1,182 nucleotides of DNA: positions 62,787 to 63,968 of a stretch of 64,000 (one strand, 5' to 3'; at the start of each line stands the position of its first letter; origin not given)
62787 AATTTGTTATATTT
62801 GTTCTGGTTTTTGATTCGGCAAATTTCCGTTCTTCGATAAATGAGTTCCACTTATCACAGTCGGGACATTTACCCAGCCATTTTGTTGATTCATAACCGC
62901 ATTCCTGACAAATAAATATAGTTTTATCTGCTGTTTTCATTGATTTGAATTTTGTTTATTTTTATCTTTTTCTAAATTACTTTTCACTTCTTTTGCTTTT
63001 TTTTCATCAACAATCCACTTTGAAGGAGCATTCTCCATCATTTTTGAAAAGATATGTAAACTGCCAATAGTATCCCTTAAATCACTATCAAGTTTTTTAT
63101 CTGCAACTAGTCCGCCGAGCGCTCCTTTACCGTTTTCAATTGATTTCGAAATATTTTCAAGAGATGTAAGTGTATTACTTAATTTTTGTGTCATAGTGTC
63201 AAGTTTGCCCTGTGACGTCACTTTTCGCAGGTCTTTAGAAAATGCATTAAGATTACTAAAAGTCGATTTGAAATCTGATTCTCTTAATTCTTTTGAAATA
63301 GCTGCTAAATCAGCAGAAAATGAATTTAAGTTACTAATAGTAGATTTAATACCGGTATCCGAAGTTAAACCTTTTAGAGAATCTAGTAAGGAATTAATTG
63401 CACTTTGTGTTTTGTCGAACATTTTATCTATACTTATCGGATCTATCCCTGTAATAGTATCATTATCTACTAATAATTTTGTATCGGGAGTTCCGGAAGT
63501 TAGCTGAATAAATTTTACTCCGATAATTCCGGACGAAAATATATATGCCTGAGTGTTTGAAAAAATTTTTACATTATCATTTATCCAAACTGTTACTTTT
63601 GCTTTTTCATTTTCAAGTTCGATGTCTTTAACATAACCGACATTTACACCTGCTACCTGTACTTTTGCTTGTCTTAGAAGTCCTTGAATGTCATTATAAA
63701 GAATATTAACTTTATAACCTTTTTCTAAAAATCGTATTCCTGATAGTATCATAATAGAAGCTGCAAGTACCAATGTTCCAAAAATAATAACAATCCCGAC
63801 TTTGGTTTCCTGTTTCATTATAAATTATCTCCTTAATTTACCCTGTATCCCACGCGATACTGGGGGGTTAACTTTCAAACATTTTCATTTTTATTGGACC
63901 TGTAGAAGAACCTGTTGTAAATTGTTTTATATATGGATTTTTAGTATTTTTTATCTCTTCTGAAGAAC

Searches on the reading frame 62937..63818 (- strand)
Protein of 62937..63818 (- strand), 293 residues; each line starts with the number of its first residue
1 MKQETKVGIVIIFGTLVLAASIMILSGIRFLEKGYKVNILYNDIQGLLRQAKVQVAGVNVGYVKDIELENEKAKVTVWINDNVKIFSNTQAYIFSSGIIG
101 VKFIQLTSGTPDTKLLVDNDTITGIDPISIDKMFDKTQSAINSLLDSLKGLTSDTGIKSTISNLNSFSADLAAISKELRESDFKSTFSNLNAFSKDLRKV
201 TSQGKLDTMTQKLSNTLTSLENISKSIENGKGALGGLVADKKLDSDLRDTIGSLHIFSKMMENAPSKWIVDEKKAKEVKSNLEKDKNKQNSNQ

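Call 83: find_encoding_contigs(protein=window:62937-63818:-, flank=10000, max_places=3)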
Protein window:62937-63818:- (293 aa): 10 contigs read that carry it; 3 places shown.
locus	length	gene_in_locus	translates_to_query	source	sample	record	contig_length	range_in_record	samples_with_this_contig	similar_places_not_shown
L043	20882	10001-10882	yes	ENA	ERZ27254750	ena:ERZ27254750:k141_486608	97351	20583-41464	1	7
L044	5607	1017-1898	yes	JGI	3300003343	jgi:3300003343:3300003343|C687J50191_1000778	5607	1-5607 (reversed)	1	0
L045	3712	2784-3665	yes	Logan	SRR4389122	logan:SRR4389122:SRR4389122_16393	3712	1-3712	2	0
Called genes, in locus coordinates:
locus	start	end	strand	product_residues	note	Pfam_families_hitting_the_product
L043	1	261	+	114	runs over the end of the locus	PF05635:23S_rRNA_IVP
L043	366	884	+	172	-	PF01965:DJ-1_PfpI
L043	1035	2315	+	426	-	PF03952:Enolase_N, PF00113:Enolase_C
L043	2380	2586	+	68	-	PF04977:DivIC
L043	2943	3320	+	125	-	PF01250:Ribosomal_S6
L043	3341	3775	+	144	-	PF00436:SSB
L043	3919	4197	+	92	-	PF01084:Ribosomal_S18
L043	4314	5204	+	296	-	PF09991:DUF2232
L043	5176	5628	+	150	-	PF01281:Ribosomal_L9_N, PF03948:Ribosomal_L9_C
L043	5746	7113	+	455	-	PF00772:DnaB, PF13481:AAA_25, PF03796:DnaB_C, PF06745:ATPase (weak)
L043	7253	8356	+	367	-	PF01168:Ala_racemase_N, PF00842:Ala_racemase_C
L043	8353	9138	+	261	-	PF02405:MlaE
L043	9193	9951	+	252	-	PF00005:ABC_tran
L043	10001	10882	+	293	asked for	PF02470:MlaD, PF28544:Helical_needle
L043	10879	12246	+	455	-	PF18073:Zn_ribbon_LapB, PF03796:DnaB_C, PF06745:ATPase, PF13481:AAA_25, PF00004:AAA (weak), PF13401:AAA_22 (weak), PF05362:Lon_C (weak), PF13541:ChlI, +1 more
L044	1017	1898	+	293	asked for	PF02470:MlaD, PF28544:Helical_needle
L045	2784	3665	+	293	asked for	PF02470:MlaD, PF28544:Helical_needle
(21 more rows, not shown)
